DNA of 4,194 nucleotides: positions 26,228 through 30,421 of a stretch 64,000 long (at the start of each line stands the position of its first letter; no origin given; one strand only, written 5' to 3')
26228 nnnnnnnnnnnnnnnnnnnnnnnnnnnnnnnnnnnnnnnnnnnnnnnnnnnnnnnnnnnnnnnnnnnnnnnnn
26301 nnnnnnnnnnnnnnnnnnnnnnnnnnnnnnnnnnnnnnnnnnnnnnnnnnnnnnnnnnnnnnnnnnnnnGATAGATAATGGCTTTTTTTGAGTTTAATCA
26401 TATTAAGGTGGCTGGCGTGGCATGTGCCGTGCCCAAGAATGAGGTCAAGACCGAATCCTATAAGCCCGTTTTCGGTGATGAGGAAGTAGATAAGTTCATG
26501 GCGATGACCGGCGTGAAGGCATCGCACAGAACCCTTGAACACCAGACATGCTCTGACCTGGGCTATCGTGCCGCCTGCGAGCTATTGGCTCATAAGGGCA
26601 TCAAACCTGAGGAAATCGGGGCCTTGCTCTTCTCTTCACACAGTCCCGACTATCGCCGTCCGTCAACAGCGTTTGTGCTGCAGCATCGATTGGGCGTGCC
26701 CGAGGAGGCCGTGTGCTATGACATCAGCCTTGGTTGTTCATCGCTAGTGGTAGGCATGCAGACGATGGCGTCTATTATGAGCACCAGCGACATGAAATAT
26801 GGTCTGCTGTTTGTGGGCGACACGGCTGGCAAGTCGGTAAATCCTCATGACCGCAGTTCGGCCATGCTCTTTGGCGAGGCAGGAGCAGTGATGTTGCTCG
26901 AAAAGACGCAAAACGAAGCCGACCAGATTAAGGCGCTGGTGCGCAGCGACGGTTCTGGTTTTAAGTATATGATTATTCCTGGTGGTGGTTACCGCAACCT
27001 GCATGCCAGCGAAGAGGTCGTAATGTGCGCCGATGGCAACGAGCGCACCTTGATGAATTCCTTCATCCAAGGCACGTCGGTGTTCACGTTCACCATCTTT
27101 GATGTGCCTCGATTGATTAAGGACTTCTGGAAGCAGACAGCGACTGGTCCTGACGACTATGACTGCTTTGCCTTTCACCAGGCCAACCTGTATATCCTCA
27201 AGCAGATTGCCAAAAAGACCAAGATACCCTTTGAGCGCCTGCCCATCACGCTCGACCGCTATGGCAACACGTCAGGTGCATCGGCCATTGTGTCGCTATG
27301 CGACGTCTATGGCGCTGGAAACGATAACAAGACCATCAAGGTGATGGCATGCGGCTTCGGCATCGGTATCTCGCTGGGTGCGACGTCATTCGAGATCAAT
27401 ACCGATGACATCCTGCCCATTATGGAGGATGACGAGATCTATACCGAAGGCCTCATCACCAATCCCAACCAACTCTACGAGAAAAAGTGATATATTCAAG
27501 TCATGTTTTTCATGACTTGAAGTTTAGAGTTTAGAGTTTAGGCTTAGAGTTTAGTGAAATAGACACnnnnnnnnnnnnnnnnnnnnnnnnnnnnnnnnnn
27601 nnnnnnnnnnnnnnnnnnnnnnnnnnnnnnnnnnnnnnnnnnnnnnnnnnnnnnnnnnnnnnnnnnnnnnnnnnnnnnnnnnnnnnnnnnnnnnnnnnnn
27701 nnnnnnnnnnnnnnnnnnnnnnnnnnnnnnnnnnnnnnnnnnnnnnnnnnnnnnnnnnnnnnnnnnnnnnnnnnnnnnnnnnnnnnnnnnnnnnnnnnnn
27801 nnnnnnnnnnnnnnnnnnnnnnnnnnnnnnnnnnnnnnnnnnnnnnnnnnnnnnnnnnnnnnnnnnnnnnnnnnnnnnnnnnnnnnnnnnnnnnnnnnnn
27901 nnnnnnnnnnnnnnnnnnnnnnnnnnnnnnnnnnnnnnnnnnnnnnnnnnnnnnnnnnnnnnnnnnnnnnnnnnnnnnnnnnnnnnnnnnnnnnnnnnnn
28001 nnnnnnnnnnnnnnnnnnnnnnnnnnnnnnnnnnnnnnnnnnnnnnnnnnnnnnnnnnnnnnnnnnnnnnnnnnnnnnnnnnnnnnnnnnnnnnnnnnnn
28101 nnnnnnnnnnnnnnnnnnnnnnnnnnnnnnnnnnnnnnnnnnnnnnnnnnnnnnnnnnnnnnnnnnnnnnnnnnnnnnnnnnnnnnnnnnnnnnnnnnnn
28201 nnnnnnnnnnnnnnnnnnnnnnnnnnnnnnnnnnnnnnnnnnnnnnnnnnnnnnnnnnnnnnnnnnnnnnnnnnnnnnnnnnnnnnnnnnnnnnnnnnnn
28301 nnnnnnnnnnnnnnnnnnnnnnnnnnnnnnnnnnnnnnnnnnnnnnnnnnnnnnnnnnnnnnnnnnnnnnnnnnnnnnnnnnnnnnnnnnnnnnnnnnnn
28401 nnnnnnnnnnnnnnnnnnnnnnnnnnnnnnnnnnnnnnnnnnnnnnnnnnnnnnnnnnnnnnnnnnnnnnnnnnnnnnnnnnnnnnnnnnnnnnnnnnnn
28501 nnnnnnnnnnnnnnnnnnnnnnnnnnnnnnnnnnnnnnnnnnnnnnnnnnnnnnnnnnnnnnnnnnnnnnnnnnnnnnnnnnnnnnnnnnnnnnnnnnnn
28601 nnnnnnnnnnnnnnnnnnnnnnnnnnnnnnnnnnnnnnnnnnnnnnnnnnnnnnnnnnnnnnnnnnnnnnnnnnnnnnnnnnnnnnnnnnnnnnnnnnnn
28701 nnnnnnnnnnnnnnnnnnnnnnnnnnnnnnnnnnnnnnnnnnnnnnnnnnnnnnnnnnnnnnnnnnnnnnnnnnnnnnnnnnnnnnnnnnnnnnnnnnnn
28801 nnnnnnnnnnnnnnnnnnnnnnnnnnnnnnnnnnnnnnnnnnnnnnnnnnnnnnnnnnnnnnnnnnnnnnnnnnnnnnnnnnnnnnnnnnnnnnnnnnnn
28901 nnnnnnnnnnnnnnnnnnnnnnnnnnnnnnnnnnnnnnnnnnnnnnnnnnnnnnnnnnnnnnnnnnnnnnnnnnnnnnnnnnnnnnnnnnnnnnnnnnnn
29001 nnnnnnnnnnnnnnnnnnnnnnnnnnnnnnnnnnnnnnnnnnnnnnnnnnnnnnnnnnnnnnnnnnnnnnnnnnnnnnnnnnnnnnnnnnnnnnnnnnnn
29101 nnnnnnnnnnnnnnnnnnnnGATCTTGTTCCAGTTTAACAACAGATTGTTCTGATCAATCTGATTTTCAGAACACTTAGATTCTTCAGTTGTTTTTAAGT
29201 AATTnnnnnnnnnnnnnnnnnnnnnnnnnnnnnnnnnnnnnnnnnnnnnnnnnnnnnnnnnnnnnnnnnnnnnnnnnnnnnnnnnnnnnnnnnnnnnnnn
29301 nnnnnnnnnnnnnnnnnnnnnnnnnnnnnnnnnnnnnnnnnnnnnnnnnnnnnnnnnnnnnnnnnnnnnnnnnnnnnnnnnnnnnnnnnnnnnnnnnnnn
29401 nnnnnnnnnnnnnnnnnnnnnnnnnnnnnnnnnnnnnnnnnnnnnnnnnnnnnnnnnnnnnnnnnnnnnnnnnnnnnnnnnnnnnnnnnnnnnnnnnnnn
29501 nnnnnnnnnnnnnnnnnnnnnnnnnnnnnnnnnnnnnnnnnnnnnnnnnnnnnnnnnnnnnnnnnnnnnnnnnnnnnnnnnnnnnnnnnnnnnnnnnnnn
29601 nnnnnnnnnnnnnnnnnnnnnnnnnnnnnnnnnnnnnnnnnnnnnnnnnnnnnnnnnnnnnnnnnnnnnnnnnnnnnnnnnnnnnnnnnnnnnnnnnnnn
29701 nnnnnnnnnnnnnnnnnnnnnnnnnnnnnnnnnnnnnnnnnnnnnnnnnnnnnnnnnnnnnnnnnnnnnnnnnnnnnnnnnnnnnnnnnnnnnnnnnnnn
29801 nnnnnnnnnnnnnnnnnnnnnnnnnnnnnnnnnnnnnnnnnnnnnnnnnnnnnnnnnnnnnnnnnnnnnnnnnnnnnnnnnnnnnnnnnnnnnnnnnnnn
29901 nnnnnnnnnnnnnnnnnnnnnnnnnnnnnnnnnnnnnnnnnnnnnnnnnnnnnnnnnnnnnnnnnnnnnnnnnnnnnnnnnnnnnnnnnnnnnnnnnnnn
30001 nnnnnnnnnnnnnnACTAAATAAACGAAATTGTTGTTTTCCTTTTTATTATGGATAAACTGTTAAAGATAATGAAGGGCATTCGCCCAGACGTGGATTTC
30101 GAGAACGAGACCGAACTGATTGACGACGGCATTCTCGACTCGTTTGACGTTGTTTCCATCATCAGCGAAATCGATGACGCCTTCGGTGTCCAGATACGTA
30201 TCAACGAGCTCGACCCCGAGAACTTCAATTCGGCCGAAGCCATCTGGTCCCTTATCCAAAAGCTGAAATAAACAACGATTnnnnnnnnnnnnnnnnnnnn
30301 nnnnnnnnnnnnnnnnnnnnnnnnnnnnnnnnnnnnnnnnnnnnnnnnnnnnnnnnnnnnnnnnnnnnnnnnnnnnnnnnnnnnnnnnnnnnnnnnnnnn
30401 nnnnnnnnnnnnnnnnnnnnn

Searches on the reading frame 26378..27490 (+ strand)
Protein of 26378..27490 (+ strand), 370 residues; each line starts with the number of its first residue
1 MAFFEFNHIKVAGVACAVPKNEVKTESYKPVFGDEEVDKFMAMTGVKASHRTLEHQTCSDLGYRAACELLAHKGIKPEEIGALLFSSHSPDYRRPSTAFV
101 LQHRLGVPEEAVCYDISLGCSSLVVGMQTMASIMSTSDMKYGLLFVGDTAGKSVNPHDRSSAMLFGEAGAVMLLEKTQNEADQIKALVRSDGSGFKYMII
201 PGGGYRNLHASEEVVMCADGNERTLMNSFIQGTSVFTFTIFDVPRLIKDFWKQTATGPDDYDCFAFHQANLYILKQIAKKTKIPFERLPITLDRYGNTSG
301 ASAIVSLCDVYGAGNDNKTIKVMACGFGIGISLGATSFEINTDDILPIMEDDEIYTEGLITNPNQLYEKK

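Call 6: search_protein_families(library=pfam, proteins=[window:26378-27490:+], max_evalue=0.001)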
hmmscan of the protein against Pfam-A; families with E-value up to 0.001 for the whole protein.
window:26378-27490:+ (370 aa): 4 families
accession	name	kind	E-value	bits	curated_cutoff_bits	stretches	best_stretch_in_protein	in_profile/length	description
PF08541.16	ACP_syn_III_C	-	1.3e-20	73.8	26.6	1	255-339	5-89/90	3-Oxoacyl-[acyl-carrier-protein (ACP)] synthase III C terminal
PF08545.16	ACP_syn_III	-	4.2e-14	52.6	24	1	114-192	1-80/80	3-Oxoacyl-[acyl-carrier-protein (ACP)] synthase III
PF00108.29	Thiolase_N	-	5e-05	23.3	26.4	1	42-139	7-104/260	Thiolase, N-terminal domain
PF08392.18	FAE1_CUT1_RppA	-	0.00023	21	27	1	65-181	90-210/290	FAE1/Type III polyketide synthase-like protein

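Call 21: search_protein_families(library=ncbifam, proteins=[window:26378-27490:+], max_evalue=0.001)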
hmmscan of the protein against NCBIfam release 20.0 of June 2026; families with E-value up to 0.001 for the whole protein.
window:26378-27490:+ (370 aa): 10 families
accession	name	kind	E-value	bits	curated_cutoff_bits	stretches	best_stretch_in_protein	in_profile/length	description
NF006829.0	PRK09352.1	subfamily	6.5e-55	186.4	249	1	8-339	4-320/322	beta-ketoacyl-ACP synthase 3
NF009519.0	PRK12880.1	equivalog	1.8e-39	136.1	436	1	5-345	4-346/353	beta-ketoacyl-ACP synthase III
TIGR00747.1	fabH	subfamily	1.1e-38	133.2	292.1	1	12-336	6-318/322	beta-ketoacyl-ACP synthase III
NF004623.0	PRK05963.1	equivalog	1.6e-32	113.1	437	1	10-336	7-324/328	beta-ketoacyl-ACP synthase III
NF005541.0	PRK07204.1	equivalog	5.9e-28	98.2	402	1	8-336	4-325/329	beta-ketoacyl-ACP synthase III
NF005703.0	PRK07515.1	equivalog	8.7e-25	87.4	304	1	54-335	92-367/373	beta-ketoacyl-ACP synthase III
NF003274.0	PRK04262.1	equivalog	4.1e-24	85.3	244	1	11-358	5-324/347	hydroxymethylglutaryl-CoA synthase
NF006720.0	PRK09258.1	equivalog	1.4e-22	80.5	285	1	38-332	41-330/338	3-oxoacyl-ACP synthase III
NF005308.0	PRK06840.1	equivalog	2.9e-20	72.6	315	1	7-339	3-334/339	3-oxoacyl-ACP synthase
TIGR00748.1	HMG_CoA_syn_Arc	equivalog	1.7e-14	53.8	353.35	2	11-153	4-145/345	hydroxymethylglutaryl-CoA synthase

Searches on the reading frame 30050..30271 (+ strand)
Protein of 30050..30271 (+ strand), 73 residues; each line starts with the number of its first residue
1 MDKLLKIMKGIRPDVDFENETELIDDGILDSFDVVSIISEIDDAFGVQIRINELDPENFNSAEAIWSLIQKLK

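Call 21: search_protein_families(library=ncbifam, proteins=[window:30050-30271:+], max_evalue=0.001)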
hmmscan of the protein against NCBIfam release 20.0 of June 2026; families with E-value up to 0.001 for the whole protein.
window:30050-30271:+ (73 aa): 10 families
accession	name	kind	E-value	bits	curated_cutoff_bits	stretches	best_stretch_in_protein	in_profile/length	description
NF003464.0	PRK05087.1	equivalog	2e-10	40.6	68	1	7-72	10-77/78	D-alanine--poly(phosphoribitol) ligase subunit DltC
TIGR01688.1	dltC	equivalog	2.8e-07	30.5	52.35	1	18-65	20-67/73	D-alanine--poly(phosphoribitol) ligase subunit 2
NF058660.1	cispen_ACP_AmcB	equivalog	7.5e-07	29.2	80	1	16-73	22-79/80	cispentacin biosynthesis acyl carrier protein AmcB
NF002150.0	PRK00982.1-4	subfamily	4e-05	23.8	66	1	19-61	27-67/80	acyl carrier protein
NF052616.1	ACP_for_OlsHI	equivalog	4.7e-05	23.6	130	1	16-71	24-79/83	ornithine lipid biosynthesis acyl carrier protein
NF002148.0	PRK00982.1-2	subfamily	8.4e-05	22.3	71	1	17-71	24-76/79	acyl carrier protein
TIGR00517.1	acyl_carrier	equivalog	0.00036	20.4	70.45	1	16-70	22-74/77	acyl carrier protein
NF005079.0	PRK06508.1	equivalog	0.00045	20.6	83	1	18-54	24-60/93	acyl carrier protein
NF002147.0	PRK00982.1-1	equivalog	0.00063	19.5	84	1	8-54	19-64/83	acyl carrier protein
NF009104.0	PRK12449.1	equivalog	0.00071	19.5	70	1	2-53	8-61/80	acyl carrier protein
